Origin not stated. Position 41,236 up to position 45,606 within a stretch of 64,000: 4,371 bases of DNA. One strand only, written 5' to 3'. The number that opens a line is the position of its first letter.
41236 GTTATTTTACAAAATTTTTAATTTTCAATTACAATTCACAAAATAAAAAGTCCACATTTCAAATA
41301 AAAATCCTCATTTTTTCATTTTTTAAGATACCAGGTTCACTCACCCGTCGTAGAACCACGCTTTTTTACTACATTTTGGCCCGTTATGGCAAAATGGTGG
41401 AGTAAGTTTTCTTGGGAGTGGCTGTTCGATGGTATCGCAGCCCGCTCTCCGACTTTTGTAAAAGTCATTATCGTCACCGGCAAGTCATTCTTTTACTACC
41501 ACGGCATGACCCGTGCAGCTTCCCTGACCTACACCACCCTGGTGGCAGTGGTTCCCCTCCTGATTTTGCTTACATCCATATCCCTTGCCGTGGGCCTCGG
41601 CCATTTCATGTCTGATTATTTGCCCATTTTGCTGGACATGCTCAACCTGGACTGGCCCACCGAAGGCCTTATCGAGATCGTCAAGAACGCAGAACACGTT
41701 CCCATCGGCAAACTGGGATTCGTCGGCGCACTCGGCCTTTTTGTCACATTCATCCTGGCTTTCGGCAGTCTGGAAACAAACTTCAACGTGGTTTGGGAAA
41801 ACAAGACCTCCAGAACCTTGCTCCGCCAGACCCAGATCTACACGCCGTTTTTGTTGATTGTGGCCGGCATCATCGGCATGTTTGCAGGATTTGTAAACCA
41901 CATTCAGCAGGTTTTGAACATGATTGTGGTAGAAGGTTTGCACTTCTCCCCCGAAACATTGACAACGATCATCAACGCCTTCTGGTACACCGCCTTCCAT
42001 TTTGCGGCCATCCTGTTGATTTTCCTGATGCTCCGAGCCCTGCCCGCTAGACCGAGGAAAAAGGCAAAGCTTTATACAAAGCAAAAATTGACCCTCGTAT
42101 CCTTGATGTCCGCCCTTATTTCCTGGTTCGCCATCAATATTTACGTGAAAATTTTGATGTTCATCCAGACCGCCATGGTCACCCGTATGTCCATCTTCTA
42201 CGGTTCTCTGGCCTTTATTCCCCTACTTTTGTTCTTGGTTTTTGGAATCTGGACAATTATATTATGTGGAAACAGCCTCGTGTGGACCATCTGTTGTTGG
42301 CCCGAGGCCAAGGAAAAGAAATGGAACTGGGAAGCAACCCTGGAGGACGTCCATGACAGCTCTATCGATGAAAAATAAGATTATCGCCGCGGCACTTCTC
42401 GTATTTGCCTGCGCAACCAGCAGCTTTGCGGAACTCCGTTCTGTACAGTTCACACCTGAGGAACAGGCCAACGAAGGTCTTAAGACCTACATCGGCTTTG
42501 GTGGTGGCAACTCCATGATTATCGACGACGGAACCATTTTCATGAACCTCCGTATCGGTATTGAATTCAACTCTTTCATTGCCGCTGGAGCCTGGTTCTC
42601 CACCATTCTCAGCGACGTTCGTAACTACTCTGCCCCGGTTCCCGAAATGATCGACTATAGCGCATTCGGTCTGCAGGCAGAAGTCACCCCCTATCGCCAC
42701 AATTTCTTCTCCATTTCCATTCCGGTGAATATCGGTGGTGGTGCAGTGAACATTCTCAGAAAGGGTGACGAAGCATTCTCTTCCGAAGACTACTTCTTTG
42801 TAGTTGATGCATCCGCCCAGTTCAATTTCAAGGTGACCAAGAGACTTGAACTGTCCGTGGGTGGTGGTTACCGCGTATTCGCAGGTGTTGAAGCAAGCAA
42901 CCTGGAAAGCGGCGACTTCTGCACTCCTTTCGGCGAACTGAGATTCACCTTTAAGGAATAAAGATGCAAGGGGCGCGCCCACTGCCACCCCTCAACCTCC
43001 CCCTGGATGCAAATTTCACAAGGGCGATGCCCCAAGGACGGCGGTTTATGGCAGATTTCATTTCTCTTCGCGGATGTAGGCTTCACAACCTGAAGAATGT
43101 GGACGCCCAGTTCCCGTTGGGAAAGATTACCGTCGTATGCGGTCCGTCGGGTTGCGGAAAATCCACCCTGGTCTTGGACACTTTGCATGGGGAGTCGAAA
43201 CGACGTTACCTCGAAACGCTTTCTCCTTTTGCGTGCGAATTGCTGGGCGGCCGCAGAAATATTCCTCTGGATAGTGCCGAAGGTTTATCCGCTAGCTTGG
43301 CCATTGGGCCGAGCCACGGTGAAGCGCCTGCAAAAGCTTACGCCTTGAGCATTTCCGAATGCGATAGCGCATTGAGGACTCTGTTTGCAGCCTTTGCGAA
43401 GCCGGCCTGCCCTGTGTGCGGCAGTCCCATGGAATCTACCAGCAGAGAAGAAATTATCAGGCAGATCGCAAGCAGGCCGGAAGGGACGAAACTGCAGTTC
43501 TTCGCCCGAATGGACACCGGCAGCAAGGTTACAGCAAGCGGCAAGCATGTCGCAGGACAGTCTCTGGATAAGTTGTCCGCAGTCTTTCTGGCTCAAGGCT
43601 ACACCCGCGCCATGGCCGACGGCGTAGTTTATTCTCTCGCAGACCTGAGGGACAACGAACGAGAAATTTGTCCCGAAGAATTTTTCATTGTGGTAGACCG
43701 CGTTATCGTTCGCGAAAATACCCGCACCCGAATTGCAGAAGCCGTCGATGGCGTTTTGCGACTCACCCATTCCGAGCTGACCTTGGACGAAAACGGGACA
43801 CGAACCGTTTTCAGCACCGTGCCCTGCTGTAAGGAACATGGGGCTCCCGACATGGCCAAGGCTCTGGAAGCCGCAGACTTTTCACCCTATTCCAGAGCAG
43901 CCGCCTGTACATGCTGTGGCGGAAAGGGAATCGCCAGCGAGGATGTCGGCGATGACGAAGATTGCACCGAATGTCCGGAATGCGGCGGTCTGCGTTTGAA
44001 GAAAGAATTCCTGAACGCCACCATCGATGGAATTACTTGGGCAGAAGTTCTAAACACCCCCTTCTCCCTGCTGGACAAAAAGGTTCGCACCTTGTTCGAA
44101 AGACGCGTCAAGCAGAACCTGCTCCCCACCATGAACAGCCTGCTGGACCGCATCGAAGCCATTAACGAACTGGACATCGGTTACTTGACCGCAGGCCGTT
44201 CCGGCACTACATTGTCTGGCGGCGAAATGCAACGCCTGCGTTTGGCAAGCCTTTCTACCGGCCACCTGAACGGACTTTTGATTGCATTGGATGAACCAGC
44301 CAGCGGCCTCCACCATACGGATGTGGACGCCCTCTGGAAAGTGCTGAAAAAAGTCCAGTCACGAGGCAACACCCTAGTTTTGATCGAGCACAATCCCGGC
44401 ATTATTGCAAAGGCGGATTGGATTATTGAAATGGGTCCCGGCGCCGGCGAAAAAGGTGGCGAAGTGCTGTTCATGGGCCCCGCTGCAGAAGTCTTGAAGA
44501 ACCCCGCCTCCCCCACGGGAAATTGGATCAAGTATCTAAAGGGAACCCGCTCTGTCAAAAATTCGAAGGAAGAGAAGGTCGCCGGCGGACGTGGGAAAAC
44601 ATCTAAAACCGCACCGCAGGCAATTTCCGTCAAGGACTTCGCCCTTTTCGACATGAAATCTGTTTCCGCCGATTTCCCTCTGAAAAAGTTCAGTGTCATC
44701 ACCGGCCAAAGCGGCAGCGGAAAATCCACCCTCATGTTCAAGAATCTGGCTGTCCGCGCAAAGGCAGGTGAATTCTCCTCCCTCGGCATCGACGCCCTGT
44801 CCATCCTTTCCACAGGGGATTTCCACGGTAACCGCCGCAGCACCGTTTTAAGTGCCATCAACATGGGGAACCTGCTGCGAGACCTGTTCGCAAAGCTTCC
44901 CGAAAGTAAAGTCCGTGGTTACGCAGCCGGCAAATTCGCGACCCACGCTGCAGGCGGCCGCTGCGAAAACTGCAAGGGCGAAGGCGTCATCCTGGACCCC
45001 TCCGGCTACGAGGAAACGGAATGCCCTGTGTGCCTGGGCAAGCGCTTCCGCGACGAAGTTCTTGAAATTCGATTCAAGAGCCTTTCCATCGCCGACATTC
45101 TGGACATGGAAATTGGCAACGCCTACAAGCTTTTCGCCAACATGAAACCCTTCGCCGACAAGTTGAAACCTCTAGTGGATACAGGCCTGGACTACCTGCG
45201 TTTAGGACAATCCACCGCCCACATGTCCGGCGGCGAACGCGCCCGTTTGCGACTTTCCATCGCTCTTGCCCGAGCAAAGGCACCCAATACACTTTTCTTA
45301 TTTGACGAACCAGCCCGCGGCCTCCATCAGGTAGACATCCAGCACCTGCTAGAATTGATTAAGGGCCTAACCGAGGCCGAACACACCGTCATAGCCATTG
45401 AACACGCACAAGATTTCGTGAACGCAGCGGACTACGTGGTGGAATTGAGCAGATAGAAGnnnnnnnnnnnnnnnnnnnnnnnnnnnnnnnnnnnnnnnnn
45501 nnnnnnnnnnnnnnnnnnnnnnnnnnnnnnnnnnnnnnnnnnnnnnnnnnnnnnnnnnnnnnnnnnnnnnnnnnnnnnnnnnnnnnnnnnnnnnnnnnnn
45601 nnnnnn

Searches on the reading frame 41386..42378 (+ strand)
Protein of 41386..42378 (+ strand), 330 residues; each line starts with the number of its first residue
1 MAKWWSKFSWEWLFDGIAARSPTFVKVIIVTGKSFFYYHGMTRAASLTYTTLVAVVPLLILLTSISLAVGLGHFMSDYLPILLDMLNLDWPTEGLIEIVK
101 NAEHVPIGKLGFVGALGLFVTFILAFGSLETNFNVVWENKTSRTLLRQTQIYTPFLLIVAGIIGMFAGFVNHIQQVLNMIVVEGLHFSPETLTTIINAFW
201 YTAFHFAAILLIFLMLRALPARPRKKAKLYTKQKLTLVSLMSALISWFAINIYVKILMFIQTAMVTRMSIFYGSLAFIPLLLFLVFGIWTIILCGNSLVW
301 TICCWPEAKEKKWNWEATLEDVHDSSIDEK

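Call 9: search_protein_families(library=pfam, proteins=[window:41386-42378:+])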
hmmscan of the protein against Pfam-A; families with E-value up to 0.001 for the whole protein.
window:41386-42378:+ (330 aa): 1 family
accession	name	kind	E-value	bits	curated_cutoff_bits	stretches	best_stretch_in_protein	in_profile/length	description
PF03631.20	Virul_fac_BrkB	-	2.1e-21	77.2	33.7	1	39-301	4-254/259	Virulence factor BrkB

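Call 10: search_protein_families(library=ncbifam, proteins=[window:41386-42378:+])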
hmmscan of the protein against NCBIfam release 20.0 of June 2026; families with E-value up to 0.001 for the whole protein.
window:41386-42378:+ (330 aa): 3 families
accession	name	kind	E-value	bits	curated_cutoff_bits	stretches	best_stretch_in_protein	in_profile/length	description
NF003256.0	PRK04214.1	equivalog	9.3e-14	51.2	500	1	43-308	35-279/412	ribonuclease BN/unknown domain fusion protein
TIGR00765.1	yihY_not_rbn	subfamily_domain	2.2e-09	37.5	73.15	1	39-301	14-255/259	YihY family inner membrane protein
NF002457.0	PRK01637.1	equivalog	7.5e-08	31.9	307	1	42-310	34-282/295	virulence factor BrkB family protein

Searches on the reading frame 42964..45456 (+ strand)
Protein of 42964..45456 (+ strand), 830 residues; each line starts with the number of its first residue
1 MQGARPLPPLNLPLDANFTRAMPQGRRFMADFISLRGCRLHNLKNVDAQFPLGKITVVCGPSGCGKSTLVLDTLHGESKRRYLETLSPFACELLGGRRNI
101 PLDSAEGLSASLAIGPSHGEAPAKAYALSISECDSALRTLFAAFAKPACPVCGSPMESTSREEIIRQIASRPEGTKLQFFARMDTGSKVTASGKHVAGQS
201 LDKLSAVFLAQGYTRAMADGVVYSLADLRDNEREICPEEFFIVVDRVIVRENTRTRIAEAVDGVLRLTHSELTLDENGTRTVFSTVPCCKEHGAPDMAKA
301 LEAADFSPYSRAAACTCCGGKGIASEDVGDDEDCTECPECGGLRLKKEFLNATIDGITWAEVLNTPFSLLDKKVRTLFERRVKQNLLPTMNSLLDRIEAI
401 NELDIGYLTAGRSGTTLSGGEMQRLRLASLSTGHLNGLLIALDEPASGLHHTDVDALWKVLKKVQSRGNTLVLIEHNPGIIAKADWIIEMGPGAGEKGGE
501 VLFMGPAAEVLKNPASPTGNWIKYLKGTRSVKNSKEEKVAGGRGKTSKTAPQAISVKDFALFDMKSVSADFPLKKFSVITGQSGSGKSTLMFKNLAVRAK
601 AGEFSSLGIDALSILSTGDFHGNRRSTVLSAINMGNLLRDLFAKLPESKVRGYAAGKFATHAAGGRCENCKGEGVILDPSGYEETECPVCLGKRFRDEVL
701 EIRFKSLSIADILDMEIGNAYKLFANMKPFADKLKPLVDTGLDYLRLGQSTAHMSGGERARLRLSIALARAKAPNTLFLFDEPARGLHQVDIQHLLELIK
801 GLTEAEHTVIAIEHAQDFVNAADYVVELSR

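Call 9: search_protein_families(library=pfam, proteins=[window:42964-45456:+])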
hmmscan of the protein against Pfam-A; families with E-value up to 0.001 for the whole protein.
window:42964-45456:+ (830 aa): 18 families
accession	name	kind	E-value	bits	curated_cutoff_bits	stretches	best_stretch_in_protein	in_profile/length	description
PF00005.33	ABC_tran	-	3e-19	70.4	25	1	43-70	1-28/137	ABC transporter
PF02463.25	SMC_N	-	7.3e-14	52.2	40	1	753-828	136-211/220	RecF/RecN/SMC N terminal domain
PF17760.6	UvrA_inter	-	7.2e-11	42.4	23.3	1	160-273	2-104/109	UvrA interaction domain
PF13304.12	AAA_21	-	7.5e-10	39.8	27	0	750-804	234-288/304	AAA domain, putative AbiEii toxin, Type IV TA system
PF13555.12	AAA_29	-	3e-09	36.9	27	1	562-591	12-39/61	P-loop containing region of AAA domain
PF13476.12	AAA_23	-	1.7e-07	32.5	27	0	33-70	2-36/201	AAA domain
PF03193.22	RsgA_GTPase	-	2e-07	31.5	30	0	43-78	97-130/174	RsgA GTPase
PF13481.12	AAA_25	-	5.5e-07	29.8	27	0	39-73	18-53/195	AAA domain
PF13191.12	AAA_16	-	7.4e-06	27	32.6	0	577-706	27-104/167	AAA ATPase domain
PF13401.12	AAA_22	-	8.6e-06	26.5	27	0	54-74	6-26/130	AAA domain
PF14169.11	YdjO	-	3.9e-05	23.7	27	1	131-161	24-54/59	Cold-inducible protein YdjO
PF04423.19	Rad50_zn_hook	-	0.0001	22.5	24.3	0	149-170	22-43/52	Rad50 zinc hook motif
PF06745.19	ATPase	-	0.00022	21.1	26.6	0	50-71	16-37/231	KaiC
PF25199.1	nSTAND_NTPase5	-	0.00024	21.4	34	0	575-593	42-60/145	Novel STAND NTPase 5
PF20703.3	nSTAND1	-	0.00032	20.9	27.1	0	54-70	34-50/379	Novel STAND NTPase 1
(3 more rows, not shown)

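Call 10: search_protein_families(library=ncbifam, proteins=[window:42964-45456:+])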
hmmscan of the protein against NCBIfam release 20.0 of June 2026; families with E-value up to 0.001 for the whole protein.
window:42964-45456:+ (830 aa): 174 families (the best 25 are shown)
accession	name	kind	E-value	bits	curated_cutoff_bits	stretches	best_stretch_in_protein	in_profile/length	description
TIGR00630.1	uvra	equivalog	5.7e-170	567.5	729.8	2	335-828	404-903/924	excinuclease ABC subunit UvrA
NF001503.0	PRK00349.1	equivalog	3.8e-165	551.5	1147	2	335-828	407-905/943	excinuclease ABC subunit UvrA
NF001885.0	PRK00635.1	equivalog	2.7e-117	392.8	3054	2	333-828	395-884/1809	excinuclease ABC subunit A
TIGR02857.1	CydD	equivalog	3e-30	105.7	435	2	398-490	439-529/529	thiol reductant ABC exporter subunit CydD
NF040873.1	AztA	equivalog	9.7e-29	100.3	220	2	399-488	103-189/191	zinc ABC transporter ATP-binding protein AztA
TIGR04521.1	ECF_ATPase_2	equivalog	2.1e-27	95.9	330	2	398-493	126-221/279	energy-coupling factor transporter ATPase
TIGR03608.1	L_ocin_972_ABC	subfamily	1.5e-26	93.1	254.85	2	396-490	115-206/206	putative bacteriocin export ABC transporter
NF010068.0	PRK13548.1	equivalog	7e-24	84.3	261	2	749-824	133-209/261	heme ABC transporter ATP-binding protein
TIGR01842.1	type_I_sec_PrtD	subfamily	1.3e-23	83.4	510.15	2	398-498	435-534/544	type I secretion system permease/ATPase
TIGR00972.1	3a0107s01c2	equivalog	1.3e-22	80.4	343.2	3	746-818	137-205/248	phosphate ABC transporter ATP-binding protein PstB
TIGR04520.1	ECF_ATPase_1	equivalog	2.2e-21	76.5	315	2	411-494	131-213/269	energy-coupling factor transporter ATPase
TIGR01166.1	cbiO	subfamily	2.8e-21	75.9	211.8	2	398-477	110-186/190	cobalt ABC transporter, ATP-binding protein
TIGR03873.1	F420-0_ABC_ATP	hypoth_equivalog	3.8e-21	75.5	372.4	3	410-477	131-196/256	putative F420-0 ABC transporter ATP-binding protein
TIGR02324.1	CP_lyasePhnL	equivalog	4.6e-21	75.3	256.3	2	413-478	146-209/224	phosphonate C-P lyase system protein PhnL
TIGR02673.1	FtsE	equivalog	1.8e-20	73.6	264.85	2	414-483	135-202/214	cell division ATP-binding protein FtsE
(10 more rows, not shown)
